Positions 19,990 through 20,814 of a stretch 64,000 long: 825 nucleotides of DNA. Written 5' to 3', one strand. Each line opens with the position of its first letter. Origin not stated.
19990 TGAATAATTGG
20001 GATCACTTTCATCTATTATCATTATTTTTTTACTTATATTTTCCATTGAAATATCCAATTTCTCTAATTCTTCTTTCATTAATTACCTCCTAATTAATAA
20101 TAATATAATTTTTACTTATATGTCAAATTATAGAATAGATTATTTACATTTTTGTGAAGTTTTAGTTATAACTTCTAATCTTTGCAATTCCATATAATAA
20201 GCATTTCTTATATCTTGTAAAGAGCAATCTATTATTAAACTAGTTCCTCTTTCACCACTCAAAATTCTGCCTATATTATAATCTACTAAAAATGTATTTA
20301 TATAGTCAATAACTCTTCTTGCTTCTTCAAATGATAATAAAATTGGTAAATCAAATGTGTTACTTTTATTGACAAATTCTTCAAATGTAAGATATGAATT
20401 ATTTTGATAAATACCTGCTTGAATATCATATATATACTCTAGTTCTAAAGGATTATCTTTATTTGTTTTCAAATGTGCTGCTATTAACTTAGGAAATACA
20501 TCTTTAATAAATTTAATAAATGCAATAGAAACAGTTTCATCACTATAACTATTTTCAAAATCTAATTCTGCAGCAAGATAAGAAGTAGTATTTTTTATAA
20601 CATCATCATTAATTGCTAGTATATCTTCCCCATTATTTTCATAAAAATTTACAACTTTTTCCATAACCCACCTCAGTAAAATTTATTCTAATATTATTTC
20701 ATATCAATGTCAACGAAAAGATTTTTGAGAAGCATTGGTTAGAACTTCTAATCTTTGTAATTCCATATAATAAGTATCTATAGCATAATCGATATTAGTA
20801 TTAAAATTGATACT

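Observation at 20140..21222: Four-member family of unknown cytoplasmic proteins (YY-x-ELQR motif) wedged between core housekeeping genes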

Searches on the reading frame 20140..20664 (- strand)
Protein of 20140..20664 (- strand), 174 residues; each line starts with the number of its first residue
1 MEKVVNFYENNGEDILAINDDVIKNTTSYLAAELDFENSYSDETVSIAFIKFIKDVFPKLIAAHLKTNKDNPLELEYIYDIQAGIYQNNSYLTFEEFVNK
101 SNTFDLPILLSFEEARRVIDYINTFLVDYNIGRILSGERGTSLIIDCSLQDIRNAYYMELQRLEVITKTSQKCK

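Call 4: search_protein_families(library=pfam, proteins=[window:20140-20664:-], max_evalue=1)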
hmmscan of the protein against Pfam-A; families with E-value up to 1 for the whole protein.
window:20140-20664:- (174 aa): 0 families

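Call 5: search_protein_families(library=ncbifam, proteins=[window:20140-20664:-], max_evalue=1)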
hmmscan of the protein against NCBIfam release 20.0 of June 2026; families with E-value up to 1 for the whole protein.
window:20140-20664:- (174 aa): 0 families

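Call 15: find_homologous_proteins(query=window:20140-20664:-, max_evalue=0.001)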
Query window:20140-20664:- (174 aa): 4 proteins with E <= 0.001 among 59 candidates.
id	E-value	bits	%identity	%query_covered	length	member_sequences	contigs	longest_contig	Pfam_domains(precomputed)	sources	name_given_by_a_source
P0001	2.6e-100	351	95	99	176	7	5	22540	-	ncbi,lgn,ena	-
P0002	1.4e-97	342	94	98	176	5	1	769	-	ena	-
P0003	5.6e-79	282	78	98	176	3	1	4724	-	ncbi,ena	-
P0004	9.4e-57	209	61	99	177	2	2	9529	-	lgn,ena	-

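Call 22: find_related_loci(query=A1, collection=genome_contigs, flank=6000)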
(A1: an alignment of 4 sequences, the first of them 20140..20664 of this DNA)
Query A1 (174 aa) in genome_contigs; peptide patterns used: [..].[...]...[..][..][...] (x = any residue, [..] = any of these).
69 stretches matched a pattern; 5 encode a relative of the query (tblastn E <= 1e-3); 5 distinct loci.
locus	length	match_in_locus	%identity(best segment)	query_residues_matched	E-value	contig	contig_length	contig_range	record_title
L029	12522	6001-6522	95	1-173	8e-108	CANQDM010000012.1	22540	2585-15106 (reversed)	MAG: uncultured Bacilli bacterium isolate Lapin-007__bin22 genome assembly, contig: Lapin-007__NODE_735_length_22540_cov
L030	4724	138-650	78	1-171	1e-86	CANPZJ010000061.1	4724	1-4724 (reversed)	MAG: uncultured Bacilli bacterium isolate Lapin-003-2__bin68 genome assembly, contig: Lapin-003-2__NODE_14731_length_472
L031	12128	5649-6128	31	9-171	6e-11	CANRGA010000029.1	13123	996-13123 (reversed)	MAG: uncultured Bacilli bacterium isolate Lapin-022__bin6 genome assembly, contig: Lapin-022__NODE_4718_length_13123_cov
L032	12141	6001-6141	48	117-164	2e-9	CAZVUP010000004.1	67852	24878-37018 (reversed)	MAG TPA_asm: uncultured Muribaculaceae bacterium isolate SRP278969_co2_176 genome assembly, contig: NODE_187_length_6785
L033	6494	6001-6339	29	52-164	4e-5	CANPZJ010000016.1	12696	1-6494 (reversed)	MAG: uncultured Bacilli bacterium isolate Lapin-003-2__bin68 genome assembly, contig: Lapin-003-2__NODE_4452_length_1269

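Call 31: search_protein_families(library=pfam, proteins=[L032:80-1243:+, L032:1230-1910:+, L032:1995-4025:+, L032:4094-5218:+, L032:5305-6192:+, L032:9011-10300:-, L032:10503-11537:+], max_evalue=0.01)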
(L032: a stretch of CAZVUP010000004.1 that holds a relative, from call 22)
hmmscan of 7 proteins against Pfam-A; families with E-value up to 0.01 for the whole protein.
L032:80-1243:+ (387 aa): 5 families
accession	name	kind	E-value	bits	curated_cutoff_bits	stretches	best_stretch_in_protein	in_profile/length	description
PF02879.22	PGM_PMM_II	-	3.9e-21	76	29.3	1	87-183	2-101/103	Phosphoglucomutase/phosphomannomutase, alpha/beta/alpha domain II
PF02880.22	PGM_PMM_III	-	3.9e-18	66.1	20.7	1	190-300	2-115/115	Phosphoglucomutase/phosphomannomutase, alpha/beta/alpha domain III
PF02878.22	PGM_PMM_I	-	9.7e-16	58.1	22.5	1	1-62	65-126/138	Phosphoglucomutase/phosphomannomutase, alpha/beta/alpha domain I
PF00408.26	PGM_PMM_IV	-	7.7e-13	48.7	23.1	1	305-379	1-66/68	Phosphoglucomutase/phosphomannomutase, C-terminal domain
PF11576.14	HcgB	-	0.0092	16.2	25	0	292-343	23-75/153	FeGP cofactor biosynthesis protein HcgB, guanylyltransferase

L032:1230-1910:+ (226 aa): 1 family
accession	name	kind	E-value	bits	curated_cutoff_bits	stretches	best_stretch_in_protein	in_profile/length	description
PF11667.14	DUF3267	-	1.2e-19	71.1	27.1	1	53-154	2-105/108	Putative zincin peptidase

L032:1995-4025:+ (676 aa): 11 families
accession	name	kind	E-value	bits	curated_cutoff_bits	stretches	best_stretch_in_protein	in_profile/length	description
PF00580.27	UvrD-helicase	-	1.4e-13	51.6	23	1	203-504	2-252/271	UvrD/REP helicase N-terminal domain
PF01443.25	Viral_helicase1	-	3.3e-10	40.6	21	1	635-676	185-228/228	Viral superfamily 1 RNA helicase core domain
PF13538.12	UvrD_C_2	-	4.7e-10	39.6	27.4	1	635-675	10-52/52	UvrD-like helicase C-terminal domain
PF13245.12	AAA_19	-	8.8e-10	39.3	25.1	1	208-504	3-130/134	AAA domain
PF13361.12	UvrD_C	-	6.3e-08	32.9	25.6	1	634-674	294-345/350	UvrD-like helicase C-terminal domain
PF00270.35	DEAD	-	5e-07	30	26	1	205-278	3-75/167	DEAD/DEAH box helicase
PF02562.22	PhoH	-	6.8e-06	26.1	27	0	467-521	121-176/205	PhoH-like protein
PF13173.12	AAA_14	-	2.8e-05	24.5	27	1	218-308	5-87/129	AAA domain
PF25199.1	nSTAND_NTPase5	-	0.00025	21.3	34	0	197-291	23-111/145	Novel STAND NTPase 5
PF13086.12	AAA_11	-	0.0019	18.5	27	1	205-476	5-224/257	AAA domain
PF13604.12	AAA_30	-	0.0056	16.9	27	0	203-231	3-34/191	AAA domain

L032:4094-5218:+ (374 aa): 3 families
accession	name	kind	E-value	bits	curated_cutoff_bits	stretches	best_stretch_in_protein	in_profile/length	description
PF07661.19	MORN_2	-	2.9e-05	24.2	29.6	0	319-338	2-21/22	MORN repeat variant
PF05593.20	RHS_repeat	-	0.00039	21.2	22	0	263-284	1-24/38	RHS Repeat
PF14269.12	Arylsulfotran_2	-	0.0041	17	27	0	206-273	230-298/301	Arylsulfotransferase (ASST)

L032:5305-6192:+ (295 aa): 0 families

L032:9011-10300:- (429 aa): 4 families
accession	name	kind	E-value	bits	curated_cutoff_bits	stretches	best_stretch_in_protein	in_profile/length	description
PF01943.22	Polysacc_synt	-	3.7e-29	102.5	28.2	1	6-295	2-272/274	Polysaccharide biosynthesis protein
PF01554.23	MatE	-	2.8e-09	37.3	24.9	1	272-393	35-160/161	MatE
PF13440.11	Polysacc_synt_3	-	2.7e-07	30.5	23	1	29-339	1-284/293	Polysaccharide biosynthesis protein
PF03023.19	MurJ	-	5.9e-06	25.6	27.4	1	278-415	246-390/451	Lipid II flippase MurJ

L032:10503-11537:+ (344 aa): 0 families

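Call 32: search_protein_families(library=phrogs, proteins=[window:20140-20664:-, L032:5305-6192:+, L033:4639-5775:+], max_evalue=0.1)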
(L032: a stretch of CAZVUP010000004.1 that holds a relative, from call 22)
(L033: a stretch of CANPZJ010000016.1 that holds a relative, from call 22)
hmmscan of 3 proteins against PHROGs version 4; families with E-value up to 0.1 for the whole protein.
window:20140-20664:- (174 aa): 3 families
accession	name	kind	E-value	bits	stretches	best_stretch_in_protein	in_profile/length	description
phrog_30082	-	unknown function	0.0092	17.1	0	97-126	19-49/84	-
phrog_16369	-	unknown function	0.037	14.9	0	32-47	32-47/58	-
phrog_33272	-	unknown function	0.099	13.2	0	2-118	70-187/188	-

L032:5305-6192:+ (295 aa): 1 family
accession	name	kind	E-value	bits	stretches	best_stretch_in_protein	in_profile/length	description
phrog_14055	-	unknown function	0.037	15.3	1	40-70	25-55/58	-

L033:4639-5775:+ (378 aa): 1 family
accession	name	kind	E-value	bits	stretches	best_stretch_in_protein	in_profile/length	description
phrog_9860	-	unknown function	0.083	14.3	0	321-360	24-63/86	-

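Call 33: search_protein_families(library=padloc, proteins=[window:20140-20664:-, L032:5305-6192:+, L033:4639-5775:+], max_evalue=0.1)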
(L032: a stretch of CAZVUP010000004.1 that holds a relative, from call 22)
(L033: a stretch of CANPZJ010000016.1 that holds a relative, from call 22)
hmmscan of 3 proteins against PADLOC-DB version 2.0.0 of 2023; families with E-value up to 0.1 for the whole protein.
window:20140-20664:- (174 aa): 0 families

L032:5305-6192:+ (295 aa): 0 families

L033:4639-5775:+ (378 aa): 0 families

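Call 34: predict_structure(alignment_id=A3)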
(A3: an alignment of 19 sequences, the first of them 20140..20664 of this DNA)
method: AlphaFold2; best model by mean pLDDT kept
length: 174 residues; sequences in the alignment: 19
mean_pLDDT: 72.7   pTM: 0.70
mean pLDDT of the five models: 72.7, 72.3, 71.8, 71.2, 61.8
residues with pLDDT >= 90: 41; 70-90: 74; 50-70: 18; < 50: 41
segments of 3 or more residues with pLDDT < 50: 1-39
pLDDT, mean of each block of 10 residues (from residue 1): 36 43 37 40 85 91 78 70 74 82 84 88 95 86 89 92 75 52
secondary structure, 60 per line:
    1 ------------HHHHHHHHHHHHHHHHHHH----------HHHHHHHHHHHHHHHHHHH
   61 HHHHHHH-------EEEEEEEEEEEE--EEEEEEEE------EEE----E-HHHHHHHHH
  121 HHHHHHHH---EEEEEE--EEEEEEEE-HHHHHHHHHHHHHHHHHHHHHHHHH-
elements in order: H13-31 H42-67 E75-86 E89-96 E103-105 H112-128 E132-137 E140-147 H149-173

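Call 36: search_protein_representatives(alignment_id=A3)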
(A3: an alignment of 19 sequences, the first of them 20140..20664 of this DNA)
Query: 19 sequences, 164 profile positions. Proteins with E-value up to 0.001 (for the whole library): 80; up to 1e-10: 33; up to 1e-30: 7. The best 80 are listed.
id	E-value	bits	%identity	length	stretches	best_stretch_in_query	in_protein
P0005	2.2e-77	275.0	-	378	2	9-164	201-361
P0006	3.6e-73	261.3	-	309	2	3-163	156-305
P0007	2.7e-71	255.2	-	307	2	5-164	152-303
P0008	3.8e-69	248.2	-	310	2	3-163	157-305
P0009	4.9e-49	182.9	-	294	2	3-164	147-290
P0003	1.0e-39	152.6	-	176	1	2-163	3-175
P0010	1.2e-33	132.8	-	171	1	4-163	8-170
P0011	1.6e-27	112.9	-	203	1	19-164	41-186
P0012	5.3e-21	91.7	-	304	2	5-156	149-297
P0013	3.7e-20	88.9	-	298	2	2-159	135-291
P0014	7.5e-18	81.4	-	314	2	3-154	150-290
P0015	2.7e-17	79.6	-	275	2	8-154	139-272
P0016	8.4e-17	78.0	-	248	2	1-163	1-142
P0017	4.2e-16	75.8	-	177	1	12-163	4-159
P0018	4.7e-16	75.6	-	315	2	11-155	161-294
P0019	6.1e-16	75.2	-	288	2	3-155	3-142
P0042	2.4e-09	53.8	-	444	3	69-156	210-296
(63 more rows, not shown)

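Call 37: fold_search(model_id=the predicted structure, library=pdb)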
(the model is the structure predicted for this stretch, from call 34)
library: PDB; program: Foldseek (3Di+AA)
matches with E <= 10: 714; with E <= 0.001: 0
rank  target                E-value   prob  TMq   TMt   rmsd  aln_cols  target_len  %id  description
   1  4uje_CH               2.9e-02  0.23  0.15  0.14  13.2       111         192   11  Regulation of the mammalian elongation cycle by 40S subunit rolling: a eukaryotic-specific ribosome rearrangement (released 2014-07-16)
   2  3j16_F                4.6e-02  0.35  0.18  0.16  12.1       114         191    8  Models of ribosome-bound Dom34p and Rli1p and their ribosomal binding partners (released 2012-02-22)
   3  3q9d_A                8.3e-02  0.20  0.21  0.20  24.4       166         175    7  Crystal Structure of Cpn0803 from C. pneumoniae. (released 2012-01-11)
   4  1yem_B                8.9e-02  0.13  0.16  0.17  15.6       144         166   15  Conserved hypothetical protein Pfu-838710-001 from Pyrococcus furiosus (released 2005-01-11)
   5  8j9t_A                9.4e-02  0.13  0.18  0.08  18.7       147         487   11  Crystal Structure of GyraseA N-terminal at 2.43A Resolution (released 2024-05-08)
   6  9cxh_B                1.0e-01  0.23  0.22  0.07  19.7       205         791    8  Structure of PDE6C in complex with the rod inhibitory p gamma subunit in the presence of cGMP (released 2024-12-18)
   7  5ndg_l9               1.0e-01  0.20  0.17  0.16  16.4       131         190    6  Crystal structure of geneticin (G418) bound to the yeast 80S ribosome (released 2017-12-13)
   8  4v7e_CH               1.0e-01  0.14  0.15  0.14  14.8       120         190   12  Model of the small subunit RNA based on a 5.5 A cryo-EM map of Triticum aestivum translating 80S ribosome (released 2014-07-09)
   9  6woo_H                1.1e-01  0.23  0.17  0.16  13.2       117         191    8  CryoEM structure of yeast 80S ribosome with Met-tRNAiMet, eIF5B, and GDP (released 2020-09-23)
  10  4z20_A                1.6e-01  0.08  0.17  0.12  16.4       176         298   10  Crystal Structure of Meganuclease I-SmaMI Bound to Uncleaveable DNA with a TTGT Central Four (released 2016-03-30)
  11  3q9d_B                1.8e-01  0.15  0.22  0.22  25.0       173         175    8  Crystal Structure of Cpn0803 from C. pneumoniae. (released 2012-01-11)
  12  3epu_A                1.9e-01  0.12  0.20  0.24  15.2       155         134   14  Crystal Structure of STM2138, a novel virulence chaperone in Salmonella (released 2009-09-29)
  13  6rmo_M                2.2e-01  0.10  0.18  0.09  15.9       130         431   12  Structure of Plasmodium falciparum IMP-nucleotidase (released 2020-07-15)
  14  7fdm_A                2.2e-01  0.09  0.13  0.13  14.9        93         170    9  Crystal structure of transcription factor MYB29 in complex with MYC3 (released 2022-07-20)
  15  2dqr_D                2.4e-01  0.28  0.26  0.33  10.5       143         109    9  Crystal structure of the replication terminator protein mutant RTP.E39K.R42Q (released 2007-05-29)
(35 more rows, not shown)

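Call 39: find_encoding_contigs(protein=P0012, flank=8000, max_places=4)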
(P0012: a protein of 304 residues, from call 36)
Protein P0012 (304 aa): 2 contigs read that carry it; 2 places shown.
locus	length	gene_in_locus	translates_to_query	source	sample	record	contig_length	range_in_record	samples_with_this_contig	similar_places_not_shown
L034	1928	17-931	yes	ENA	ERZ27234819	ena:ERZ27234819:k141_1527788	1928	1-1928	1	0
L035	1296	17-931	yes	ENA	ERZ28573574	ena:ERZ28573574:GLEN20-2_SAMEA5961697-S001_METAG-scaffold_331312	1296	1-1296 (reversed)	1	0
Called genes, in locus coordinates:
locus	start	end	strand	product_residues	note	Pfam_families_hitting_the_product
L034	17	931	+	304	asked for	-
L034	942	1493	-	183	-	PF01327:Pep_deformylase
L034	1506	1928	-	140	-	?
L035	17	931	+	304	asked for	-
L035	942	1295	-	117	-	?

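Call 40: search_solved_structures(query=A3, max_evalue=10, show_alignments=2)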
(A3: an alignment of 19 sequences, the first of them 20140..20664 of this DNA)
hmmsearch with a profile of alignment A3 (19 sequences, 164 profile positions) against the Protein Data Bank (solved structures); distinct sequences matched with E-value up to 10: 10.
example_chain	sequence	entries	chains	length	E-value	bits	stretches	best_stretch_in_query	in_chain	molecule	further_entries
8g2z_0Q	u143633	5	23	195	0.1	15.9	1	18-81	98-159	CFAP20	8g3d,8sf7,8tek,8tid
2af0_A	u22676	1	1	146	0.32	14.3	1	24-91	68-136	Regulator of G-protein signaling 2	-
8snb_3A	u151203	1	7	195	0.33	14.3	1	18-81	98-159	CFA20 domain-containing protein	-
6u42_3W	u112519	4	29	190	0.35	14.2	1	18-81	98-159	FAP20 | Cilia- and flagella-associated protein 20 | FAP147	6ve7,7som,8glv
4ekc_B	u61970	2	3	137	0.35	14.2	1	24-91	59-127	Regulator of G-protein signaling 2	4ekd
9e78_X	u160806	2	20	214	0.38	14.1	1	19-81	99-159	CFAP20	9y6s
7rro_XA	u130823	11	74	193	0.44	13.8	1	18-81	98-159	Cilia- and flagella-associated protein 20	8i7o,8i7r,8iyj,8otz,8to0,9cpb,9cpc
4bja_A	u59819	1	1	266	0.46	13.8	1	19-96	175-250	PROTEIN GLB-12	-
7mex_A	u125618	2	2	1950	1.2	12.5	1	20-119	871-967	E3 ubiquitin-protein ligase UBR1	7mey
9d2f_T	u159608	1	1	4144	4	10.7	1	111-157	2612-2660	Dynein, axonemal, heavy chain 6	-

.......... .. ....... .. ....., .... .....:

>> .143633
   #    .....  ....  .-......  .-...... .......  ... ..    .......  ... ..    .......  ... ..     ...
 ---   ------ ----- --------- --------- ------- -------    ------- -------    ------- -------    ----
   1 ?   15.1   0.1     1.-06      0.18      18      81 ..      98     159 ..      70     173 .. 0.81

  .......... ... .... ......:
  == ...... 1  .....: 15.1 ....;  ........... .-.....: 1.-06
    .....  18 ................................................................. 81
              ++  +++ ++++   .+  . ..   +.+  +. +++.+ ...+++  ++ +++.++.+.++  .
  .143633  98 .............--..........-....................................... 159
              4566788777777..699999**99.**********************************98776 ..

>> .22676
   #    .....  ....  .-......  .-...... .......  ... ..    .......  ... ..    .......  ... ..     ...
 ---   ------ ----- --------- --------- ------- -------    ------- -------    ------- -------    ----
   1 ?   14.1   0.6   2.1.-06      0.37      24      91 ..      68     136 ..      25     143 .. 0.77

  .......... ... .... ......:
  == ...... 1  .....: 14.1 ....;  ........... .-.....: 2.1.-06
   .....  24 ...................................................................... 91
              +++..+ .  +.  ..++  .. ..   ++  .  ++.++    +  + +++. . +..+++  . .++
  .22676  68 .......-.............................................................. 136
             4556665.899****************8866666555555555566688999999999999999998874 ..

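Call 43: fold_search(model_id=the predicted structure, library=viral)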
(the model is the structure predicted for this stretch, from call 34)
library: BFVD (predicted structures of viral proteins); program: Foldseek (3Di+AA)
matches with E <= 10: 1301; with E <= 0.001: 0
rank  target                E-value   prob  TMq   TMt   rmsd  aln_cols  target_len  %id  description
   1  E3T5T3                3.2e-03  0.28  0.16  0.12  18.8       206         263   13  Uncharacterized protein [Cafeteria roenbergensis virus (strain BV-PW1)]
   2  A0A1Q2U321            1.6e-02  0.25  0.16  0.10  17.1       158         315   16  Uncharacterized protein [Vibrio phage pTD1]
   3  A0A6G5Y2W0            2.7e-02  0.47  0.19  0.24  14.8       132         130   13  (no name in the UniProt tables at hand)
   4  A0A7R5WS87            3.0e-02  0.33  0.25  0.22  24.9       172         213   16  Putative Bro-N domain-containing protein 19 [Diachasmimorpha longicaudata entomopoxvirus]
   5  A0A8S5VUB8            3.0e-02  0.23  0.19  0.15  18.0       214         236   10  GAF domain-containing protein [Ackermannviridae sp.]
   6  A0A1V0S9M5            3.2e-02  0.25  0.19  0.20  18.8       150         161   13  Uncharacterized protein [Catovirus CTV1]
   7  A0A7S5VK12            3.6e-02  0.20  0.16  0.18  17.3       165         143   10  (no name in the UniProt tables at hand)
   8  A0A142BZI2            3.6e-02  0.15  0.14  0.14  21.7       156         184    9  (no name in the UniProt tables at hand)
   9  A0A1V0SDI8            4.6e-02  0.20  0.23  0.21  17.6       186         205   14  Uncharacterized protein [Indivirus ILV1]
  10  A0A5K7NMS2            5.4e-02  0.85  0.30  0.41   5.5       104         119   13  Uncharacterized protein [Rothia phage Spartoi]
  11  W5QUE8                5.4e-02  0.60  0.19  0.39   6.4        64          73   19  Uncharacterized protein [Bacillus phage BPS10C]
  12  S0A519                5.8e-02  0.44  0.23  0.33  12.6       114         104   12  (no name in the UniProt tables at hand)
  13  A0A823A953            5.8e-02  0.28  0.20  0.25  11.0       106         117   19  (no name in the UniProt tables at hand)
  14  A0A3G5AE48            5.8e-02  0.21  0.20  0.21  13.2       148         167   14  Uncharacterized protein [Satyrvirus sp.]
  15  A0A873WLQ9            6.5e-02  0.18  0.16  0.21  17.4       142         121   13  (no name in the UniProt tables at hand)
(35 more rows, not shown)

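Call 65: list_cluster_members(proteins=[P0001, P0003, P0006, P0012, P0016, P0017, P0005, P0013])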
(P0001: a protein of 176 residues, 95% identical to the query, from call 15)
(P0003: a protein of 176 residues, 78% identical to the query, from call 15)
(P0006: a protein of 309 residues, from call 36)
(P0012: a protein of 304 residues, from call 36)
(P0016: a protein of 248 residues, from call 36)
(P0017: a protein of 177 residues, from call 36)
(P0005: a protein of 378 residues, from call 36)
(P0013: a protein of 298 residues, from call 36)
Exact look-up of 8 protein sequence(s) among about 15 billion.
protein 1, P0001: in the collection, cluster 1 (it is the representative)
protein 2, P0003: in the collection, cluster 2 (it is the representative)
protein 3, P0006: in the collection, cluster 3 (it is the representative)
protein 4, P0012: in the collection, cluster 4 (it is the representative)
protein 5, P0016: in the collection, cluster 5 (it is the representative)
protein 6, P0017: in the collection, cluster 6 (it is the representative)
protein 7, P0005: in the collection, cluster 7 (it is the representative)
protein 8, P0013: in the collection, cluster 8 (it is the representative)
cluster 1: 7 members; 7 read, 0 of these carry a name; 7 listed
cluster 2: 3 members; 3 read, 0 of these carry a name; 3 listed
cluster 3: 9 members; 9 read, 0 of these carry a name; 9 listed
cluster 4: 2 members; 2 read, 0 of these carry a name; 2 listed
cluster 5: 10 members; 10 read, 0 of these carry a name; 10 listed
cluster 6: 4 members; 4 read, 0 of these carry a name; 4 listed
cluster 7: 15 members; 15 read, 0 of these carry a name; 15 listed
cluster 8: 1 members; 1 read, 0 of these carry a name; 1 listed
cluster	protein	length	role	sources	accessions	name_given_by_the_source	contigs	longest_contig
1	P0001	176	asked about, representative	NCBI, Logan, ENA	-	-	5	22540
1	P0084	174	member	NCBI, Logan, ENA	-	-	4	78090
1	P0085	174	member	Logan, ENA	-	-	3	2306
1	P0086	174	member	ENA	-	-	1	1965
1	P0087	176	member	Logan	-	-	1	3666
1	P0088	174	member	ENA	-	-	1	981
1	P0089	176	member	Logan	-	-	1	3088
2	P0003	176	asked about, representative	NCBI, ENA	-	-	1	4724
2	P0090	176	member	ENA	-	-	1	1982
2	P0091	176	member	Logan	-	-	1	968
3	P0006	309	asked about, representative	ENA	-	-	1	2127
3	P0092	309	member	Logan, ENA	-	-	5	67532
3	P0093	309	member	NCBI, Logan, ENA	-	-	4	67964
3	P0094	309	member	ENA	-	-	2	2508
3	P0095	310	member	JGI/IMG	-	-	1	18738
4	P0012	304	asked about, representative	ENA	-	-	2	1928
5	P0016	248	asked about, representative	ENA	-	-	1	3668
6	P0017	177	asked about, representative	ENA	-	-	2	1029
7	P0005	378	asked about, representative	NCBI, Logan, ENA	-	-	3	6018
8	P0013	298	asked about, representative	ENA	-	-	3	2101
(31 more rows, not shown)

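Call 66: find_encoding_contigs(protein=P0095, flank=9000, max_places=2)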
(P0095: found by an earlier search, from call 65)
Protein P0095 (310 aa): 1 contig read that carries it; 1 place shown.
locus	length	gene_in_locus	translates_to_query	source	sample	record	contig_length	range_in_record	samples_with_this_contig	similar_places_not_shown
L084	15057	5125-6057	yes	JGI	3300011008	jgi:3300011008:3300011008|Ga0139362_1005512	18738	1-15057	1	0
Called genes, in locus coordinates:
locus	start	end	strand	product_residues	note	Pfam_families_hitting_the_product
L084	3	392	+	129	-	?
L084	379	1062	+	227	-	PF11667:DUF3267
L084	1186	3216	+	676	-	PF00270:DEAD (faint), PF00580:UvrD-helicase, PF02562:PhoH (faint), PF13245:AAA_19, PF01443:Viral_helicase1 (faint), PF13361:UvrD_C (weak), PF13538:UvrD_C_2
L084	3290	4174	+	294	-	-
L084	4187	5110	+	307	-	-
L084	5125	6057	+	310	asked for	-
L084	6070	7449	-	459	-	PF00512:HisKA, PF02518:HATPase_c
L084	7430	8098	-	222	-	PF00072:Response_reg, PF00486:Trans_reg_C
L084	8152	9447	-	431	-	PF01943:Polysacc_synt, PF13440:Polysacc_synt_3 (weak), PF01554:MatE, PF03023:MurJ (weak)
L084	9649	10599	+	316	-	-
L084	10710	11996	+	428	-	PF00919:UPF0004, PF04055:Radical_SAM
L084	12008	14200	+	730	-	PF23139:OB_YrrC, PF14490:HHH_RecD2, PF13086:AAA_11 (faint), PF13245:AAA_19, PF13604:AAA_30, PF01443:Viral_helicase1 (faint), PF18335:SH3_13, PF13538:UvrD_C_2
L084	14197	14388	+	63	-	-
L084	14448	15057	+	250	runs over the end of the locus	PF00557:Peptidase_M24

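Call 67: find_encoding_contigs(protein=P0014, flank=8000, max_places=2)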
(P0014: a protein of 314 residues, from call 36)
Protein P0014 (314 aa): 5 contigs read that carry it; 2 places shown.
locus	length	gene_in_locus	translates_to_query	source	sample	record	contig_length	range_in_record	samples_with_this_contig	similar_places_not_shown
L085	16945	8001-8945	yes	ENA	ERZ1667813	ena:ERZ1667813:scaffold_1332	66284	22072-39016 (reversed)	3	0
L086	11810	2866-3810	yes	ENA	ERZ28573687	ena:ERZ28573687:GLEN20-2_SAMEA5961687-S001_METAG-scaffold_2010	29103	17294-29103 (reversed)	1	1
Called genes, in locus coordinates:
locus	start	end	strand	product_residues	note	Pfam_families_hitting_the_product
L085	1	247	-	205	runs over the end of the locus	-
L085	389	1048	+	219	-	-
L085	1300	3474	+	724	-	PF17764:PriA_3primeBD, PF00270:DEAD, PF04851:ResIII, PF18319:Zn_ribbon_PriA, PF00271:Helicase_C, PF18074:PriA_C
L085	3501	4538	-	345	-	-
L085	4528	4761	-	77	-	-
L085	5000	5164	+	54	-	-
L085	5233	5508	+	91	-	PF17761:DUF1016_N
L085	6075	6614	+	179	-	PF18306:LDcluster4, PF03641:Lysine_decarbox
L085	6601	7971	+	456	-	PF28494:GlyRS_ins_1 (faint), PF00587:tRNA-synt_2b, PF03129:HGTP_anticodon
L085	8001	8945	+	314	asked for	-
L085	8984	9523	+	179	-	-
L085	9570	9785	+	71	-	-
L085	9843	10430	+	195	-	PF09335:VTT_dom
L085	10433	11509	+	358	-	PF02646:RmuC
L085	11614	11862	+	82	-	-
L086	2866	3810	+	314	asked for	-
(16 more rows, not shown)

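Call 68: find_encoding_contigs(protein=P0019, flank=8000, max_places=2)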
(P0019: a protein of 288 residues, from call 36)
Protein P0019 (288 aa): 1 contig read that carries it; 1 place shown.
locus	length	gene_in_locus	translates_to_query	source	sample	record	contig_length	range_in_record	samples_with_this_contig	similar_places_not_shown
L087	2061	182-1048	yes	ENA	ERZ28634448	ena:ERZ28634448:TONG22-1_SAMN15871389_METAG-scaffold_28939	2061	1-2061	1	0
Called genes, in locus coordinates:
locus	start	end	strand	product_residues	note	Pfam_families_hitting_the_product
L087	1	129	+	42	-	?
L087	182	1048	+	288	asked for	-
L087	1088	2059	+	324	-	?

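Call 69: find_encoding_contigs(protein=P0042, flank=8000, max_places=2)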
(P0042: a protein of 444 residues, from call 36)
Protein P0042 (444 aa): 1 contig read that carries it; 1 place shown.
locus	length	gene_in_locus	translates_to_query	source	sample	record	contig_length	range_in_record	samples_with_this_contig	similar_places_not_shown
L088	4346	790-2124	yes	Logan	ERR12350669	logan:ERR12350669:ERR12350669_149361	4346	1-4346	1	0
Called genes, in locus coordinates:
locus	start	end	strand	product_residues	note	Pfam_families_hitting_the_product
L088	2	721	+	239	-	?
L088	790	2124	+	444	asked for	-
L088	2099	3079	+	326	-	-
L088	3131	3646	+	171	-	-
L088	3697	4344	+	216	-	?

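Call 70: search_protein_families(library=pfam, alignment_id=A4, max_evalue=1)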
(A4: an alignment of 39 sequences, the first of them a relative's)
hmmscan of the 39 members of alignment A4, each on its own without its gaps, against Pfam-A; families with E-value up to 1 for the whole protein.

A. member 1, L032:8089-9018:+ (309 aa): 0 families

B. families by the number of members that match (of 39 scanned): 32 families (the first 25 are shown)
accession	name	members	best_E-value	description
PF10789.14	Phage_RpbA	2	0.66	Phage RNA polymerase binding, RpbA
PF07093.16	SGT1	1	0.0051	SGT1 protein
PF04760.21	IF2_N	1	0.0071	Translation initiation factor IF-2, N-terminal region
PF09186.17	DUF1949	1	0.02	Domain of unknown function (DUF1949)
PF15569.11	Imm40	1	0.024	Immunity protein 40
PF12780.13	AAA_8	1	0.024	P-loop containing dynein motor region D4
PF08923.16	MAPKK1_Int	1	0.025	Mitogen-activated protein kinase kinase 1 interacting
PF22563.2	iREC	1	0.028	Inactive Receiver domain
PF17727.6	CtsR_C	1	0.05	CtsR C-terminal dimerization domain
PF08931.15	Caudo_bapla_RBP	1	0.051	Lactophage receptor-binding protein C-terminal head domain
PF05911.16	FPP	1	0.058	Filament-like plant protein, long coiled-coil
PF05893.19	LuxC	1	0.074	Acyl-CoA reductase (LuxC)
PF03787.20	RAMPs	1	0.077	RAMP superfamily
PF06350.17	HSL_N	1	0.083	Hormone-sensitive lipase (HSL) N-terminus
PF10440.15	WIYLD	1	0.091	Ubiquitin-binding WIYLD domain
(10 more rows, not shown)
